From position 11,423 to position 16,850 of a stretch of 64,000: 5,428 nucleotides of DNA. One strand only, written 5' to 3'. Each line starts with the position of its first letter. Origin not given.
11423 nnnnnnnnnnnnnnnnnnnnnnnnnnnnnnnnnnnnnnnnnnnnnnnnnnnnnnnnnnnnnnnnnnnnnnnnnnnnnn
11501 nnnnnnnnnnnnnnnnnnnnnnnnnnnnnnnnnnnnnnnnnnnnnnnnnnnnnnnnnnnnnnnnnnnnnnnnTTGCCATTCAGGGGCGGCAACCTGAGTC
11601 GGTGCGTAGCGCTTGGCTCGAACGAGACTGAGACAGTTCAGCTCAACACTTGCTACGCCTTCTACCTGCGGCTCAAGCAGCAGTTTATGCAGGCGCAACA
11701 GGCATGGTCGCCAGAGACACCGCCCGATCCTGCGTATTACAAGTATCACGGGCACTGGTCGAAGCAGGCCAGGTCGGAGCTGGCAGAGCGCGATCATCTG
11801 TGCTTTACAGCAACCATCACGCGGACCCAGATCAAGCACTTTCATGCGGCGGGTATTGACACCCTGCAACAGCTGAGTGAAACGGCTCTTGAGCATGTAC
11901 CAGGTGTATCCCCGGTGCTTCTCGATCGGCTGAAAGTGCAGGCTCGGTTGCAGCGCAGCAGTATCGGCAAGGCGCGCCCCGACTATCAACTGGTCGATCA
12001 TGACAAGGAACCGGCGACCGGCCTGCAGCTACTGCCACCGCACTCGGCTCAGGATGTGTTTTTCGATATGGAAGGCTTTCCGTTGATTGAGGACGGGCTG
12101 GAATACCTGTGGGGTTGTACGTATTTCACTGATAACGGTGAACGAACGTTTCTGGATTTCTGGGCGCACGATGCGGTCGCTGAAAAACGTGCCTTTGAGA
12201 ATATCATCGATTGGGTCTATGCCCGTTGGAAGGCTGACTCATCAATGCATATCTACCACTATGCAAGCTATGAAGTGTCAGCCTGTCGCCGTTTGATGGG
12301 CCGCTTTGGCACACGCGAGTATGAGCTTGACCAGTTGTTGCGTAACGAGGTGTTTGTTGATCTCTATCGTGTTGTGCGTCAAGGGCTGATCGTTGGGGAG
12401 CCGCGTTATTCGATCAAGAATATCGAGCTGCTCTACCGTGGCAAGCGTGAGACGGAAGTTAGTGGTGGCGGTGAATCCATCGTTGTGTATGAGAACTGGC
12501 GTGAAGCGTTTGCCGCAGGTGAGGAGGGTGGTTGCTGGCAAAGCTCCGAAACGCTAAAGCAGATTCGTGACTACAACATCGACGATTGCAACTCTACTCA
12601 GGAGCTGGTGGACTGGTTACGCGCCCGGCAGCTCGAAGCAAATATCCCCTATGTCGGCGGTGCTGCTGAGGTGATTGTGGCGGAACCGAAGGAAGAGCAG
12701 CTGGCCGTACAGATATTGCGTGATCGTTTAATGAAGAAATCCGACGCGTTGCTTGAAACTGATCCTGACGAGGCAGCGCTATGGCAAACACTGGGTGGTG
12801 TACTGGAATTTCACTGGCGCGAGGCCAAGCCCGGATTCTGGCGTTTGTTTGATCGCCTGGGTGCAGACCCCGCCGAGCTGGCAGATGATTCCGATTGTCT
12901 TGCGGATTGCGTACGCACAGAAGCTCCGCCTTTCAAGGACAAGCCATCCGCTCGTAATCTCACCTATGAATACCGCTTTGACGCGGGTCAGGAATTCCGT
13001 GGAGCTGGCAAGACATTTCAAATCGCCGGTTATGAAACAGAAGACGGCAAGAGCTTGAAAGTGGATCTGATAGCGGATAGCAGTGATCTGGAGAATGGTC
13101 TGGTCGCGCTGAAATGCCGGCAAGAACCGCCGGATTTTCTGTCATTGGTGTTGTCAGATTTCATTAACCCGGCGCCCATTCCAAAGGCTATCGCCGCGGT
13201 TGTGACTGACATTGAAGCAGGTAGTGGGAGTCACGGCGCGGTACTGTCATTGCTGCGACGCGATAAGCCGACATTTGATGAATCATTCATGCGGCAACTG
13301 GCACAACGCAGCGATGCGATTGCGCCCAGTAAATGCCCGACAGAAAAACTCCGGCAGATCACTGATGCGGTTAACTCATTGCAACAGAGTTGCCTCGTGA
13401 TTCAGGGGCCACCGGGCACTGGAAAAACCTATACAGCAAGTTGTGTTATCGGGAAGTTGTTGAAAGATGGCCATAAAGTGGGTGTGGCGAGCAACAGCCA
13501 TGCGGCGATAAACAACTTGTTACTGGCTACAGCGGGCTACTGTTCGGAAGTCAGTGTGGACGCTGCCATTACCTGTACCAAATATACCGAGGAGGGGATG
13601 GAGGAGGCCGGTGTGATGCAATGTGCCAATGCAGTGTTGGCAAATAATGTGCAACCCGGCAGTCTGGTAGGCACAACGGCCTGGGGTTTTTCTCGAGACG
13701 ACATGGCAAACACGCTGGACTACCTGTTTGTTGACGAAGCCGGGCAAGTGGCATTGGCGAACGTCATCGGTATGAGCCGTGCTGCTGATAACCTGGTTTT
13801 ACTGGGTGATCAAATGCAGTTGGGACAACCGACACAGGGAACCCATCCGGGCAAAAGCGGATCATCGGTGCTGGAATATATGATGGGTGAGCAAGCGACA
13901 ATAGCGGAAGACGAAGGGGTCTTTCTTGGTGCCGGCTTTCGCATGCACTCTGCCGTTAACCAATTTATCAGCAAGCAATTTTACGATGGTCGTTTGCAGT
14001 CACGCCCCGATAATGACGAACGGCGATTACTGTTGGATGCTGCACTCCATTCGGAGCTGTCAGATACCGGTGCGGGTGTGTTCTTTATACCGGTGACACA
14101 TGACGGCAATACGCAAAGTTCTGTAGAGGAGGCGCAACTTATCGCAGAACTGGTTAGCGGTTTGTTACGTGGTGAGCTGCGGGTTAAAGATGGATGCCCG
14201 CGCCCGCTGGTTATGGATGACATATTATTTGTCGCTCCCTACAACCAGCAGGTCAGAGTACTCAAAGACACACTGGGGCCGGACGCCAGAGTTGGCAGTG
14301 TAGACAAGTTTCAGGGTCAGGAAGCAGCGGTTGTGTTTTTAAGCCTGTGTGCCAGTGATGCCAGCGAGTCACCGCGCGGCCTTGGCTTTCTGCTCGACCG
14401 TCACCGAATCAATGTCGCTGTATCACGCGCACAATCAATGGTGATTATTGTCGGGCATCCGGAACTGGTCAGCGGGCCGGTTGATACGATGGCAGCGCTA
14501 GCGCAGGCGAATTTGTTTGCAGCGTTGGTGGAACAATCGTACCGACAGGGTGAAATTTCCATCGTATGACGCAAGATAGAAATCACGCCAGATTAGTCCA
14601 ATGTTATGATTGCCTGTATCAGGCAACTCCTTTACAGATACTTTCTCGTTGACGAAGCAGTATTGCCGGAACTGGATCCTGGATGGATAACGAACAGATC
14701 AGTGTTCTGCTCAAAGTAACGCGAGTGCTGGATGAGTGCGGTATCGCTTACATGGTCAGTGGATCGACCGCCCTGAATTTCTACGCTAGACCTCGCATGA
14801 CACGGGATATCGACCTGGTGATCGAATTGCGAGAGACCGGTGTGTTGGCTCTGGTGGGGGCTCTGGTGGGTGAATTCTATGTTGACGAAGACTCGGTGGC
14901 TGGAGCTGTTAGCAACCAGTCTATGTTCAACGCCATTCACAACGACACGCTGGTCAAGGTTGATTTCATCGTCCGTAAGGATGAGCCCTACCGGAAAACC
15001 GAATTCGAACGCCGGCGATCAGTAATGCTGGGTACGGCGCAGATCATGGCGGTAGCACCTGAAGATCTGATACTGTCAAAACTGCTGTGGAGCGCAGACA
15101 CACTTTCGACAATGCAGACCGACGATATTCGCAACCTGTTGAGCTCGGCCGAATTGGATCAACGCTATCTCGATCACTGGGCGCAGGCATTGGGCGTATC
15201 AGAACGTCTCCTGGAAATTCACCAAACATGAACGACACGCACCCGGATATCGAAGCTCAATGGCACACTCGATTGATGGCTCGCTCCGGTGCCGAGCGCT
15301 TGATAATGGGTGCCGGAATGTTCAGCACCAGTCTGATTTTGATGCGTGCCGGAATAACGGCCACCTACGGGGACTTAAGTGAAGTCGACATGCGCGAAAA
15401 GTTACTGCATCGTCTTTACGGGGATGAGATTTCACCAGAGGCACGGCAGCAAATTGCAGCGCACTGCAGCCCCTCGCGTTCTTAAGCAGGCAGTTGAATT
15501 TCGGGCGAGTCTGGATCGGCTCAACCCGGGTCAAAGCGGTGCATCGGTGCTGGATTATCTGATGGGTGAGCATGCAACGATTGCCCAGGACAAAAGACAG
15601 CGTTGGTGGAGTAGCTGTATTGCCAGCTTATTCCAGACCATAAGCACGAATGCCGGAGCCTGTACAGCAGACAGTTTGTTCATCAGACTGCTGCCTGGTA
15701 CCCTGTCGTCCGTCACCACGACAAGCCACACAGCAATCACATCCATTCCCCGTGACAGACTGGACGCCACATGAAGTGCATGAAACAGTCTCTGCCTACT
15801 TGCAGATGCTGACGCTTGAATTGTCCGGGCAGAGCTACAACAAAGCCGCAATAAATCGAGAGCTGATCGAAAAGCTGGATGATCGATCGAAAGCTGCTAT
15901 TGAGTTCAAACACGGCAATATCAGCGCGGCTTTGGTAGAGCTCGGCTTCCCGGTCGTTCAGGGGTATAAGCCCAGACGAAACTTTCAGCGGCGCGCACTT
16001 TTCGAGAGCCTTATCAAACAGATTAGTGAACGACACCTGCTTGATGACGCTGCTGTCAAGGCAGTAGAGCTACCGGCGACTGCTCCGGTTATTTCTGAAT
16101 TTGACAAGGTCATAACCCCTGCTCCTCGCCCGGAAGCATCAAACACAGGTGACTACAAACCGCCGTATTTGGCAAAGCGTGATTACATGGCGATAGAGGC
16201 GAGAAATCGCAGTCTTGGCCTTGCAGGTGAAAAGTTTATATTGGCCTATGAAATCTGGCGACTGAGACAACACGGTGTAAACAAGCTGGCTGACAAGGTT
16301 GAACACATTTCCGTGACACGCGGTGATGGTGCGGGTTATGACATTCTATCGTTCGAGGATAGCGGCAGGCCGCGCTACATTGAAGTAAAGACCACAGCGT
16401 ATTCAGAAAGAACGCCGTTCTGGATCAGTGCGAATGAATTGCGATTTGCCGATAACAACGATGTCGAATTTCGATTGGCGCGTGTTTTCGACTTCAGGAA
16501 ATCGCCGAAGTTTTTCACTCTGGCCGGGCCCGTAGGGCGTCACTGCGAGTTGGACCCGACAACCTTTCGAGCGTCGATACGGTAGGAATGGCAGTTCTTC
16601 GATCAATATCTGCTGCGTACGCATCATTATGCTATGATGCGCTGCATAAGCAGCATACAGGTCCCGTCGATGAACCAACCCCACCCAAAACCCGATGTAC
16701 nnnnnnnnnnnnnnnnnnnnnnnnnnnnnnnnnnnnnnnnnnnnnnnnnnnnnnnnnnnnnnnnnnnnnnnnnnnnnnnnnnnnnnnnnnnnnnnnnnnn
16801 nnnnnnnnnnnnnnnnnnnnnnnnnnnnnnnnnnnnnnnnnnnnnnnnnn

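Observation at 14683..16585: NTase plus coupled small Rx4H protein, a helicase gene ghost and a DUF3883 protein downstream of the nuclease-helicase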

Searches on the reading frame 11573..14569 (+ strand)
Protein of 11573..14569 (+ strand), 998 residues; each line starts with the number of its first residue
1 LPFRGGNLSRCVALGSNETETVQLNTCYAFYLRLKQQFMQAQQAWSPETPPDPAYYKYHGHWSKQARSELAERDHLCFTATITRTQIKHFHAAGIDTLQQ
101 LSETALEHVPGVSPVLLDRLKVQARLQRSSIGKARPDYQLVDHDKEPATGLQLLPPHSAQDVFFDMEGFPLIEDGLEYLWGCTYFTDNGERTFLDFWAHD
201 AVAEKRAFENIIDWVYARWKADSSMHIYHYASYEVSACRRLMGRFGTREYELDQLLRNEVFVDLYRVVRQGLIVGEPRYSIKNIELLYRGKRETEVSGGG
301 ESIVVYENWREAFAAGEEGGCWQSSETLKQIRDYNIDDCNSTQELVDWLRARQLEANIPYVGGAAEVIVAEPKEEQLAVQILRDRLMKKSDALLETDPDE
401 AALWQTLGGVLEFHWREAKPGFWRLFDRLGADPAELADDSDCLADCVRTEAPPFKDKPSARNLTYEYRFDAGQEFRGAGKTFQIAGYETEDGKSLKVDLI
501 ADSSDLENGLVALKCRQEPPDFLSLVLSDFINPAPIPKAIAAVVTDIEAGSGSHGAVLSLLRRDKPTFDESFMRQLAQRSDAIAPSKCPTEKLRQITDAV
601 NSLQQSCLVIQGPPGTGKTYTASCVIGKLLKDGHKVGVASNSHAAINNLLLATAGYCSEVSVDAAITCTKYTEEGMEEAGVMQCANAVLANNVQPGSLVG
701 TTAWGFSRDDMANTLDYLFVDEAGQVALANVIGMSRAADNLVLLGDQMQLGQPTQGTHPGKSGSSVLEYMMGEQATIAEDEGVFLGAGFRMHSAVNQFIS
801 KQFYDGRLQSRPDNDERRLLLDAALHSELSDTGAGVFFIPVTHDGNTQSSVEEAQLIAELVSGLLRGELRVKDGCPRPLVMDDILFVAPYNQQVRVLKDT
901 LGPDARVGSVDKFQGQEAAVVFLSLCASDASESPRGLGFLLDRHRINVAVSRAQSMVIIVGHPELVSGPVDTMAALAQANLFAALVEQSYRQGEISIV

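Call 4: search_protein_families(library=pfam, proteins=[window:11573-14569:+], max_evalue=0.1)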
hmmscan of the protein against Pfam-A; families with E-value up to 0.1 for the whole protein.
window:11573-14569:+ (998 aa): 19 families
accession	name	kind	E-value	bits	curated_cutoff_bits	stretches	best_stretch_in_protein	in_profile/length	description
PF13087.12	AAA_12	-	6.7e-31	107.8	27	1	768-963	7-194/195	AAA domain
PF13482.12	RNase_H_2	-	6.4e-21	75.4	22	1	162-349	1-164/165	RNase_H superfamily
PF13086.12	AAA_11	-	5.4e-15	56.3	27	2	602-652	13-71/257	AAA domain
PF13604.12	AAA_30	-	5.3e-10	39.8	27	1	600-756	13-134/191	AAA domain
PF13245.12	AAA_19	-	4.3e-08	33.9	25.1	1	598-750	3-129/134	AAA domain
PF20720.3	nSTAND3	-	7.4e-05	22.9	27.2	1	597-647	8-58/155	Novel STAND NTPase 3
PF24883.2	NPHP3_N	-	0.00011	22.8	24.8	1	603-637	20-54/164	Nephrocystin 3, N-terminal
PF01443.25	Viral_helicase1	-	0.00014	22.2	21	0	709-754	53-101/228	Viral superfamily 1 RNA helicase core domain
PF13538.12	UvrD_C_2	-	0.00029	21.1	27.4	1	905-960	2-52/52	UvrD-like helicase C-terminal domain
PF13191.12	AAA_16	-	0.00052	21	32.6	1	592-638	11-55/167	AAA ATPase domain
PF05127.21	NAT10_TcmA_helicase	-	0.0072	16.7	22.7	1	609-742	1-117/176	RNA cytidine acetyltransferase NAT10/TcmA, helicase domain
PF09848.15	SLFN-g3_helicase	-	0.0086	15.8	24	1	606-723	2-88/354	Schlafen group 3, DNA/RNA helicase domain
PF13401.12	AAA_22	-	0.0095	16.7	27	1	604-632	4-32/130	AAA domain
PF00004.35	AAA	-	0.032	15.1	21.2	1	609-629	2-22/131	ATPase family associated with various cellular activities (AAA)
PF05970.20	PIF1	-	0.048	13.7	25.9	1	593-646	10-64/223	PIF1-like helicase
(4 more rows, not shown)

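Call 5: search_protein_families(library=ncbifam, proteins=[window:11573-14569:+], max_evalue=0.1)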
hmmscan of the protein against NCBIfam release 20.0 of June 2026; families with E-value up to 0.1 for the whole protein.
window:11573-14569:+ (998 aa): 15 families
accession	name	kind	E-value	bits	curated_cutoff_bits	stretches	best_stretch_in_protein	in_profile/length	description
TIGR03491.1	TIGR03491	subfamily_domain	3.9e-45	154.7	97.45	1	33-349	172-462/462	TM0106 family RecB-like putative nuclease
TIGR00376.1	TIGR00376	hypoth_equivalog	2.9e-36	125.1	348.9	2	710-967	359-615/639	IGHMBP2 family helicase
NF040671.1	PLuB_AAA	exception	4.1e-20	70.8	999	2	783-963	1048-1232/1256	PLuB system helicase-like protein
NF058533.1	antiphage_ProA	equivalog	1.7e-06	25.7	1500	1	599-645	658-704/1903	anti-phage protein ProA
TIGR01448.2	helicase_RecD2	equivalog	8e-06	24.3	500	1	599-637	325-363/713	SF1B family DNA helicase RecD2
TIGR01447.1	recD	equivalog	2e-05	23.4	310.15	1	591-632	150-190/597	exodeoxyribonuclease V subunit alpha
NF005992.0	PRK08116.1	subfamily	2.5e-05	23.6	189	1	607-648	116-156/269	hypothetical protein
NF042953.1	Hhe_antiphage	equivalog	0.00017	19.1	2000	1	600-647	336-383/1797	DUF4011 domain-containing anti-phage protein Hhe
NF005304.0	PRK06835.1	equivalog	0.0011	18.1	215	1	593-636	172-214/330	ATP-binding protein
NF038214.1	IS21_help_AAA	equivalog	0.002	17.8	200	1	593-637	78-122/232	IS21-like element helper ATPase IstB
NF009067.0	PRK12402.1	equivalog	0.02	13.9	317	1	581-632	15-63/340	replication factor C small subunit 2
NF008127.0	PRK10875.1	equivalog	0.027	13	671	0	576-751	143-309/619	exodeoxyribonuclease V subunit alpha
TIGR04291.1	arsen_driv_ArsA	equivalog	0.032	12.9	650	1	578-673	293-389/565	arsenical pump-driving ATPase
TIGR02768.1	TraA_Ti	equivalog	0.046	12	590.45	0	706-752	439-488/751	Ti-type conjugative transfer relaxase TraA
NF042959.1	IteA_antiphage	equivalog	0.089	11.9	510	0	604-629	124-149/367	anti-phage ATPase IteA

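Call 6: search_protein_families(library=padloc, proteins=[window:11573-14569:+], max_evalue=0.1)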
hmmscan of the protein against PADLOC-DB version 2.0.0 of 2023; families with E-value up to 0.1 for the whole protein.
window:11573-14569:+ (998 aa): 13 families
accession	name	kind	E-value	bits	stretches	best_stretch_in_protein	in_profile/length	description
PDLC03920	MkoA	-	1.1e-44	151.1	2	697-987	771-1095/1112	-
PDLC03921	MkoA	-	1.3e-27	93.9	2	698-964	1277-1568/1607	-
PDLC03924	MkoC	-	3.7e-22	76.3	3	779-968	767-949/1136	-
PDLC02895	DpdJ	-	1.1e-09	33.8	1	711-961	189-452/2112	DpdJ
PDLC05009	PDC-S37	-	6.4e-09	32.1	1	606-646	309-349/1550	-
PDLC04140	mad8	-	0.00032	18.3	1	604-636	26-60/314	mads_8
PDLC02793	SspF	-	0.00053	16.5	1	566-634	15-81/600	SspF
PDLC02194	Hhe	-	0.0014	13.8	1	599-647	434-482/1911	-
PDLC05064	PDC-S68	-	0.0063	12.2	1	602-792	697-857/1273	-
PDLC01439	typeIV_DinG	-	0.008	12.9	1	595-649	26-75/575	CAS-IV-A; associated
PDLC05079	PDC-S73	-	0.024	11.4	1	595-638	180-224/752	-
PDLC02196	IetA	-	0.051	11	1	605-627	122-144/374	-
PDLC02372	Nhi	-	0.07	9.8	0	595-637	189-230/470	-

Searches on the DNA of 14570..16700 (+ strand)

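Call 9: search_dna_similar(query=window:14570-16700:+, collection=plasmids, mode=distant)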
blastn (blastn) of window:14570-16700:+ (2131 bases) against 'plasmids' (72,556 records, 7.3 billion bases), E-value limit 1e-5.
No match.
